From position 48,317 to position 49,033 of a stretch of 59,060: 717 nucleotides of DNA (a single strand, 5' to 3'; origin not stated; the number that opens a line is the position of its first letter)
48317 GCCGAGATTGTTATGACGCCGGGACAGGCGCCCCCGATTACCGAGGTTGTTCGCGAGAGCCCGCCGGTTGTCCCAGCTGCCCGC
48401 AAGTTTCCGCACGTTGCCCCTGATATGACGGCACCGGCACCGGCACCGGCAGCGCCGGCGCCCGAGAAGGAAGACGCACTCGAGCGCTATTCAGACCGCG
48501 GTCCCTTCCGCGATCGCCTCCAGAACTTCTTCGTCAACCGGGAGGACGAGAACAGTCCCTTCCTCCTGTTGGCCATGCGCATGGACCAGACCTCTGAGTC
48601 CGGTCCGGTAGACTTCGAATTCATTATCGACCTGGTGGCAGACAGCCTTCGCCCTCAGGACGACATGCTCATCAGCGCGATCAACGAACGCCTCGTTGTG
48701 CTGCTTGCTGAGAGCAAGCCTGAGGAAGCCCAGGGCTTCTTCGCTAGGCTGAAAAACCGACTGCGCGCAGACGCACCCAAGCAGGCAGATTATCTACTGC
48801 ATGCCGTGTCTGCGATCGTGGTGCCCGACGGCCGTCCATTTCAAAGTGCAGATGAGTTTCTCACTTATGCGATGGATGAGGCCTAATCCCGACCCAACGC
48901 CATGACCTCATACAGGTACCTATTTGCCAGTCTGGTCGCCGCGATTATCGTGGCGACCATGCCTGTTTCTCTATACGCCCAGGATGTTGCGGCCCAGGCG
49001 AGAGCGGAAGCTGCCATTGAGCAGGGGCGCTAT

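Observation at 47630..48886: KaiC/RecA-like pseudo-ATPase fused to a degenerate GGDEF domain that keeps the RxxD I-site: candidate c-di-GMP receptor heading the EPS operon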

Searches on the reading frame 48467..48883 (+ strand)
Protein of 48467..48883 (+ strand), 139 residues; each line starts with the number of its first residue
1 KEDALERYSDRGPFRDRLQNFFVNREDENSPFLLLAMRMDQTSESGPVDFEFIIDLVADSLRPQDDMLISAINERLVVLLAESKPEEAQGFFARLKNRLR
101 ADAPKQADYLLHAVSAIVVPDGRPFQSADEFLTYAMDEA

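Call 23: predict_structure(alignment_id=A1)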
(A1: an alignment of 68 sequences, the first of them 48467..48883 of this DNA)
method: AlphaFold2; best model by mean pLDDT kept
length: 139 residues; sequences in the alignment: 68
mean_pLDDT: 89.6   pTM: 0.85
mean pLDDT of the five models: 89.6, 88.7, 88.4, 87.5, 87.3
residues with pLDDT >= 90: 91; 70-90: 38; 50-70: 10; < 50: 0
segments of 3 or more residues with pLDDT < 50: none
pLDDT, mean of each block of 10 residues (from residue 1): 80 97 92 94 66 92 95 94 92 91 85 91 97 88
secondary structure, 60 per line:
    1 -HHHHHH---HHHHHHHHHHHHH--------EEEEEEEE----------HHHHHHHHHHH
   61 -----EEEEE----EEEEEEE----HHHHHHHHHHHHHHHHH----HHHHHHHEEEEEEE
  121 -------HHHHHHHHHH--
elements in order: H2-7 H11-23 E32-39 H50-60 E66-70 E75-81 H86-102 H107-113 E114-120 H128-137
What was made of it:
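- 48476..48883 (+): Degenerate GGDEF-fold C-domain (aa 283-418). Model pLDDT 89.6 (call 23).
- Checked: The AlphaFold model of aa 280-418 (pLDDT 89.6, pTM 0.85; call 23) gives 27 Foldseek PDB hits at E<=1e-3.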

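Call 29: fold_search(model_id=the predicted structure, library=pdb)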
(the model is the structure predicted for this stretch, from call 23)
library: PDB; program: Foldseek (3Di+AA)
matches with E <= 10: 1817; with E <= 0.001: 27
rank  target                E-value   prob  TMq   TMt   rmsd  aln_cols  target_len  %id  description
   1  4urg_B                9.0e-05  1.00  0.64  0.58   3.4       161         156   12  Crystal Structure of GGDEF domain from T.maritima (active-like dimer) (released 2014-10-08)
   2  5m3c_A                1.0e-04  1.00  0.59  0.23   4.2       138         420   21  Structure of the hybrid domain (GGDEF-EAL) of PA0575 from Pseudomonas aeruginosa PAO1 at 2.8 Ang. with GTP and Ca2+ bo (released 2017-12-20)
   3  4dmz_A                1.2e-04  1.00  0.62  0.34   5.0       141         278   20  PelD 156-455 from Pseudomonas aeruginosa PA14, apo form (released 2012-05-23)
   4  3ezu                  1.4e-04  1.00  0.51  0.26   6.8       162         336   18  Crystal structure of multidomain protein of unknown function with GGDEF-domain (NP_951600.1) from GEOBACTER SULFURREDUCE (released 2008-11-18)
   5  4urq_V                1.5e-04  1.00  0.63  0.58   4.8       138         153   14  Crystal Structure of GGDEF domain (I site mutant) from T.maritima (released 2014-10-08)
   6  4urq_U                1.5e-04  1.00  0.62  0.57   4.5       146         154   13  Crystal Structure of GGDEF domain (I site mutant) from T.maritima (released 2014-10-08)
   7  4etz_A                1.9e-04  1.00  0.66  0.35   3.5       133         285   22  Crystal Structure of PelD 158-CT from Pseudomonas aeruginosa PAO1 (released 2012-07-25)
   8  4eu0                  1.9e-04  1.00  0.61  0.32   3.5       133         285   21  Crystal Structure of PelD 158-CT from Pseudomonas aeruginosa PAO1 (released 2012-07-25)
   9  5llx_A                2.1e-04  1.00  0.63  0.16   4.6       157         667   13  Bacteriophytochrome activated diguanylyl cyclase from Idiomarina species A28L with GTP bound (released 2017-03-15)
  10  6zxm_A                2.2e-04  1.00  0.63  0.33   4.8       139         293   17  Diguanylate cyclase DgcR in complex with c-di-GMP (released 2021-03-31)
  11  5m3c_B                2.3e-04  1.00  0.59  0.22   5.0       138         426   23  Structure of the hybrid domain (GGDEF-EAL) of PA0575 from Pseudomonas aeruginosa PAO1 at 2.8 Ang. with GTP and Ca2+ bo (released 2017-12-20)
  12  7a7e_A                3.7e-04  1.00  0.65  0.54   5.1       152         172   14  Structure of a delta-N mutant - E232start - of PA1120 (TpbB or YfiN) from Pseudomonas aeruginosa (PAO1) comprising onl (released 2021-07-07)
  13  6khu                  3.7e-04  1.00  0.56  0.58   5.1       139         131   16  The crystal structure of a DGC protein from Thermotoga maritima (released 2020-07-22)
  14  4etz_B                4.7e-04  1.00  0.63  0.33   3.8       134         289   25  Crystal Structure of PelD 158-CT from Pseudomonas aeruginosa PAO1 (released 2012-07-25)
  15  4zvf                  4.7e-04  1.00  0.60  0.52   6.1       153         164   16  Crystal structure of GGDEF domain of the E. coli DosC - form II (GTP-alpha-S-bound) (released 2015-11-11)
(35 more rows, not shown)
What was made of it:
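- On GGDEF domain (fold level): The top 49 Foldseek PDB hits are all GGDEF domains, 27 of them at E<=1e-3 (call 29).
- Closest known: PelD. Same: PelD is the PDB GGDEF domain with the highest identity to the model (20-25%; TM up to 0.68; call 29).
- Checked: The top 49 hits are all GGDEF-domain structures, and PelD has the highest identity (20-25%) and TM-score up to 0.68 (call 29).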

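Call 39: search_solved_structures(query=A3, max_evalue=10, show_alignments=5)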
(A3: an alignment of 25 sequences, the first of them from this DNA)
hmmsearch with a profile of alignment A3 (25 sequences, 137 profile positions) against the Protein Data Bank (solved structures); distinct sequences matched with E-value up to 10: 3.
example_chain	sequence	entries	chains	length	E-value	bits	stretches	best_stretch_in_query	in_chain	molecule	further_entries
7uek_A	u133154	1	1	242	0.012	18.5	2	4-46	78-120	OT3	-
1hu3_A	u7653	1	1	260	0.072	16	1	85-135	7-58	EIF4GII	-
8a22_AO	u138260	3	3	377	1.2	12.1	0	41-82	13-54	mL118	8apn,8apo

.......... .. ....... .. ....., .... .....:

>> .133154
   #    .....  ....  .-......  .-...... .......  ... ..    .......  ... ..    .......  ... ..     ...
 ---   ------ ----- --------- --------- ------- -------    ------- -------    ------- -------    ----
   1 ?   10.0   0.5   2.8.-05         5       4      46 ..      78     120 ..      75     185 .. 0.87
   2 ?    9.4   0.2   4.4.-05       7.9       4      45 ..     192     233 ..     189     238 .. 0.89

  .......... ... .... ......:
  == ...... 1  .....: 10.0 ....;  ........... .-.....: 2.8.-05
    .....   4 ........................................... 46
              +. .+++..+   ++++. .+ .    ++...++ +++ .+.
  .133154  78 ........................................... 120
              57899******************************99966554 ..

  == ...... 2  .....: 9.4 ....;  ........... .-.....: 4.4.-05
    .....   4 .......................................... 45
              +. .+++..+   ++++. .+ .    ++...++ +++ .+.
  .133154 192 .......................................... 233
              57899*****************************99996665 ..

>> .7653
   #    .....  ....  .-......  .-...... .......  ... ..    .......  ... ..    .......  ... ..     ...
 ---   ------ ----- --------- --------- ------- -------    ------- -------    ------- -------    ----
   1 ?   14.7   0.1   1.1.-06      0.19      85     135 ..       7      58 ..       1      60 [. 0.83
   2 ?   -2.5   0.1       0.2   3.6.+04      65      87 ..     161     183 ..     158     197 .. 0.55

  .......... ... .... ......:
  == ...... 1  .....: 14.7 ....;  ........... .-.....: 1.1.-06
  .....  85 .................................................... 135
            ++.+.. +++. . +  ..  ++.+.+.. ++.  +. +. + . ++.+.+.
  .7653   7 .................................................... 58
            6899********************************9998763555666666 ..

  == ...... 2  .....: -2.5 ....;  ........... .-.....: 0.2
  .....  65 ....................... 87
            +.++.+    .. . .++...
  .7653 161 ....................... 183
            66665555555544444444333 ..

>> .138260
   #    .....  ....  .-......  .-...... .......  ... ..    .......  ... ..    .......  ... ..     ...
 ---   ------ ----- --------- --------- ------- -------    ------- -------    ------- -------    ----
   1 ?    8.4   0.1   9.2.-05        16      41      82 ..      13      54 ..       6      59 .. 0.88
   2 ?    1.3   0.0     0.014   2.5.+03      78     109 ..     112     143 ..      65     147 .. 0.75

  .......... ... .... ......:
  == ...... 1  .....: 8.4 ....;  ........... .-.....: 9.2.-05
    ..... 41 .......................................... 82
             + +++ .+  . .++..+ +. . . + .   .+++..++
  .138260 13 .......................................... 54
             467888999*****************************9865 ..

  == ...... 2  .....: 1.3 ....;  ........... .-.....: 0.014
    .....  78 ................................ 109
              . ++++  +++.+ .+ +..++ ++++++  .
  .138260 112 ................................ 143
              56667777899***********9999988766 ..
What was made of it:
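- On GGDEF domain (Pfam PF00990): The family profile finds no GGDEF chain in the PDB (call 39).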

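Call 40: search_protein_families(library=pfam, alignment_id=A3, max_evalue=1)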
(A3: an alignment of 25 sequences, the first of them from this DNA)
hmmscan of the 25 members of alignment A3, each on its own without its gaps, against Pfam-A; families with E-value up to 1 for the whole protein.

A. member 1, seq(136 aa): 2 families
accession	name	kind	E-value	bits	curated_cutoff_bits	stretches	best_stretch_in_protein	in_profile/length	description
PF17853.6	GGDEF_2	-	0.0019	18.8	24.5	1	24-98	18-86/116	GGDEF-like domain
PF16963.10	PelD_GGDEF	-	0.13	12.5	27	1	50-129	41-122/125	PelD GGDEF domain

B. families by the number of members that match (of 25 scanned): 21 families
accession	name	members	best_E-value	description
PF17853.6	GGDEF_2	11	6.8e-05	GGDEF-like domain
PF00990.26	GGDEF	7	0.003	Diguanylate cyclase, GGDEF domain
PF16963.10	PelD_GGDEF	3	0.0012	PelD GGDEF domain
PF06743.20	FAST_1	3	0.0015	FAST kinase-like protein, subdomain 1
PF10978.13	DUF2785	2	0.076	Protein of unknown function (DUF2785)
PF23182.1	PABC_AtC3H46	1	0.015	AtC3H46 PABC domain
PF16520.11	Matrix_Borna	1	0.036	ssRNA-binding matrix protein of Bornaviridae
PF22203.1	Sca2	1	0.039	Surface cell antigen Sca2 helical repeat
PF01706.21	FliG_C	1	0.061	FliG C-terminal domain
PF24134.1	DUF7401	1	0.061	Domain of unknown function (DUF7401)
PF20404.3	DUF6694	1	0.069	Family of unknown function (DUF6694)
PF18833.7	TPR_22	1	0.073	Tetratricopeptide repeat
PF13485.12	Peptidase_MA_2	1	0.081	Peptidase MA superfamily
PF01877.22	RNA_binding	1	0.083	RNA binding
PF22737.1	NNH6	1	0.093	NACHT N-terminal Helical domain 6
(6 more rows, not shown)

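Call 66: search_protein_representatives(protein=window:48467-48883:+)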
Query: 139 residues. Proteins with E-value up to 0.001 (for the whole library): 139; up to 1e-10: 84; up to 1e-30: 20. The best 139 are listed.
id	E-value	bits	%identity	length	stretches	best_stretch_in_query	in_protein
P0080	3.1e-45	169.6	66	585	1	7-138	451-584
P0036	7.6e-45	168.3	64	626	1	8-138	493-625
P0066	3.9e-44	166.0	62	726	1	7-138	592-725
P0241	1.0e-42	161.4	62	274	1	7-139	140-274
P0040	4.1e-40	153.0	58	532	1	7-139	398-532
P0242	2.6e-39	150.4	58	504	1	8-138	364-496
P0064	2.8e-39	150.3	58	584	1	9-138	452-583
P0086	6.3e-39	149.2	57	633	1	9-138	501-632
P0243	3.1e-38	146.9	57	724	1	8-138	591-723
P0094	1.2e-35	138.6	55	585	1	5-136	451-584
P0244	2.3e-35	137.7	55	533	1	8-139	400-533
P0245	2.6e-35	137.5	53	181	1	8-138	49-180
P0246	4.1e-35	136.9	54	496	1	8-138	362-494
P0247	4.7e-35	136.7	54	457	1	7-137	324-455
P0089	1.5e-34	135.0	55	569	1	3-138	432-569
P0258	3.9e-24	101.3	41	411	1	6-138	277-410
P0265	5.2e-21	91.3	44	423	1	8-138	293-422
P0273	2.0e-17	79.7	41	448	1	13-136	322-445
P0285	1.5e-14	70.4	36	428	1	13-137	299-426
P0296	1.4e-12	64.0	33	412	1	13-137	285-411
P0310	1.1e-10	57.9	34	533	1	24-138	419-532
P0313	3.8e-10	56.1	35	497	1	16-137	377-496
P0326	1.3e-08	51.2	30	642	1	13-137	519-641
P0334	1.6e-07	47.6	33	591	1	27-137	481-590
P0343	8.2e-07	45.4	29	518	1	9-137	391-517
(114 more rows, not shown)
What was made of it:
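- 48476..48883 (+): The domain is always C-terminal among the 139 family representatives (E<=1e-3) found among 1.84 billion proteins (call 66).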

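Call 68: list_cluster_members(proteins=[P0313, P0326, P0343, P0334, P0296, P0285, P0265, P0258, P0273, P0310])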
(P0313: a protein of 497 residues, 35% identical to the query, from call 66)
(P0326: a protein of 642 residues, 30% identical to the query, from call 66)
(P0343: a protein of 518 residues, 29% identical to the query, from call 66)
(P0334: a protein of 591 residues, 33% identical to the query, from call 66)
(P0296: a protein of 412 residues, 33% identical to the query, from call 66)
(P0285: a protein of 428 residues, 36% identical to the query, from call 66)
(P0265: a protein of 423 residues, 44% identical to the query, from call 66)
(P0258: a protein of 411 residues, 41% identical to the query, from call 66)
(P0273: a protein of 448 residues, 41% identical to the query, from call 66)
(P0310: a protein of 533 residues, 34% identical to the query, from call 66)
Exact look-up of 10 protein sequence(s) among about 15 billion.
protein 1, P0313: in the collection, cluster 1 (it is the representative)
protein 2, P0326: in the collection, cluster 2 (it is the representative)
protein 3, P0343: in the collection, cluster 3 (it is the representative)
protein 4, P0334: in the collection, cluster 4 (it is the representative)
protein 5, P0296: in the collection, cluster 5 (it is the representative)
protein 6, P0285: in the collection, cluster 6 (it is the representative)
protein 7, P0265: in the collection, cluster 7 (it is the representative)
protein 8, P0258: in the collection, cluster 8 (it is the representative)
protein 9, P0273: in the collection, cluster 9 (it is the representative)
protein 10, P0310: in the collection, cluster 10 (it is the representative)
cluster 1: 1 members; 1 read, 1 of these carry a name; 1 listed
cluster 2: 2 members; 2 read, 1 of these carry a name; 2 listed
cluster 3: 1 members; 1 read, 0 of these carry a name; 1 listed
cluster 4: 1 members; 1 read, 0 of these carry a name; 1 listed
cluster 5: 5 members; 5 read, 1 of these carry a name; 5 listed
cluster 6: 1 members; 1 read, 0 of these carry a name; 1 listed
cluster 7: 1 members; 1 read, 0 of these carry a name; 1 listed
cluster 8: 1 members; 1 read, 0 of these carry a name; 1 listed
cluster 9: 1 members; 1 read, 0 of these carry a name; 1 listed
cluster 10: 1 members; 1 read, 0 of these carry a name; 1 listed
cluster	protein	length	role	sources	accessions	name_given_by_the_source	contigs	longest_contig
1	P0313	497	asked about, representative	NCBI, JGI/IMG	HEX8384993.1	MAG TPA: ATPase domain-containing protein [Rubricoccaceae bacterium] | hypothetical protein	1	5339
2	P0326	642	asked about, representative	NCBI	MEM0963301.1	MAG: ATPase domain-containing protein [Bacteroidota bacterium]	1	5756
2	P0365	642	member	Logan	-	-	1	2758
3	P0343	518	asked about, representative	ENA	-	-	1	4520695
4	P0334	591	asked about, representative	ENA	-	-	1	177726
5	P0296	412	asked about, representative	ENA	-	-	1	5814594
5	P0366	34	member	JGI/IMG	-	hypothetical protein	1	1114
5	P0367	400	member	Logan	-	-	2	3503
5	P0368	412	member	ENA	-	-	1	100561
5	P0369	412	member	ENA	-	-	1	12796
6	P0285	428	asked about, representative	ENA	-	-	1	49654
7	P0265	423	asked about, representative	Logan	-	-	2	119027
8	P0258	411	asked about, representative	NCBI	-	-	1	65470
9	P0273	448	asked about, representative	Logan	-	-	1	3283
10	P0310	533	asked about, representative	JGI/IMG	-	-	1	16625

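Call 69: find_encoding_contigs(protein=P0343, flank=10000, max_places=1)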
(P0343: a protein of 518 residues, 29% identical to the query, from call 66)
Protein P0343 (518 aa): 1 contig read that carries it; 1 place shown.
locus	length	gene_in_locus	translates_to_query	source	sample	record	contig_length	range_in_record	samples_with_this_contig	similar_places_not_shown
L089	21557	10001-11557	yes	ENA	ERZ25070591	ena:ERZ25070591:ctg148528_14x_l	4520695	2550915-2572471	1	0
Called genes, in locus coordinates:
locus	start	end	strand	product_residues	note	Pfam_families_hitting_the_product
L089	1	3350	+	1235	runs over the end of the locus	PF02574:S-methyl_trans, PF00809:Pterin_bind, PF02607:B12-binding_2, PF02310:B12-binding, PF02965:Met_synt_B12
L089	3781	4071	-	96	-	-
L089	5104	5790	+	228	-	PF06037:DUF922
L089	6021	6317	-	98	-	-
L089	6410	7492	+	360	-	PF01471:PG_binding_1 (weak), PF03734:YkuD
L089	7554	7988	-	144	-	-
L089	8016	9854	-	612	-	PF00171:Aldedh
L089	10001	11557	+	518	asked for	PF06745:ATPase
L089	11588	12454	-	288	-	PF02585:PIG-L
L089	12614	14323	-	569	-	PF14344:DUF4397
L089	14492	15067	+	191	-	PF07638:Sigma70_ECF, PF04542:Sigma70_r2, PF22029:PhyR_sigma2 (weak), PF08281:Sigma70_r4_2, PF04545:Sigma70_r4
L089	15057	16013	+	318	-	PF04773:FecR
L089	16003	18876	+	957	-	PF13620:CarboxypepD_reg, PF13715:CarbopepD_reg_2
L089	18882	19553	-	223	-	PF06468:Spond_N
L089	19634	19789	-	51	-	-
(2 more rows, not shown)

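Call 70: find_encoding_contigs(protein=P0296, flank=10000, max_places=1)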
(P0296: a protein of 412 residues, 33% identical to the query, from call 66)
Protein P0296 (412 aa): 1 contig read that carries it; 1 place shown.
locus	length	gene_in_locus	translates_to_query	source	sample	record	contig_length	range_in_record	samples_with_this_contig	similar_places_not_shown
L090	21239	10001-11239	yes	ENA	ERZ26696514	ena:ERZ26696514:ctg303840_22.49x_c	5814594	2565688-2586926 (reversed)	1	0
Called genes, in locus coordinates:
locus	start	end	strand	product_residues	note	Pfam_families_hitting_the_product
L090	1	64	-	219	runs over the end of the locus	PF01895:PhoU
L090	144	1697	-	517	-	PF00933:Glyco_hydro_3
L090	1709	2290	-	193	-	PF01467:CTP_transf_like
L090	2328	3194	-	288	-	PF13428:TPR_14 (faint), PF13525:YfiO, PF13174:TPR_6 (faint)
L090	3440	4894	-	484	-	PF13174:TPR_6 (faint), PF13458:Peripla_BP_6, PF01094:ANF_receptor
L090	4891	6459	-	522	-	PF00117:GATase, PF07722:Peptidase_C26, PF02540:NAD_synthase (weak), PF00958:GMP_synt_C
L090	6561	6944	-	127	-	PF01597:GCV_H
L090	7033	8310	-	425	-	PF00289:Biotin_carb_N, PF02786:CPSase_L_D2, PF02222:ATP-grasp (weak), PF07478:Dala_Dala_lig_C, PF02785:Biotin_carb_C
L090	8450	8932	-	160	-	PF00364:Biotin_lipoyl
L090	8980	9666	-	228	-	PF08207:EFP_N, PF01132:EFP, PF09285:Elong-fact-P_C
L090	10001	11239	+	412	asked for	PF06745:ATPase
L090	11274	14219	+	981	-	PF13428:TPR_14 (faint), PF13432:TPR_16 (faint), PF14561:TPR_20 (faint), PF14559:TPR_19 (weak)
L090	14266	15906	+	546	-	PF13506:Glyco_transf_21, PF00535:Glycos_transf_2, PF13641:Glyco_tranf_2_3, PF01644:Chitin_synth_1 (faint), PF03142:Chitin_synth_2, PF13632:Glyco_trans_2_3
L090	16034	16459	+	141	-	-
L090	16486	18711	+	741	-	-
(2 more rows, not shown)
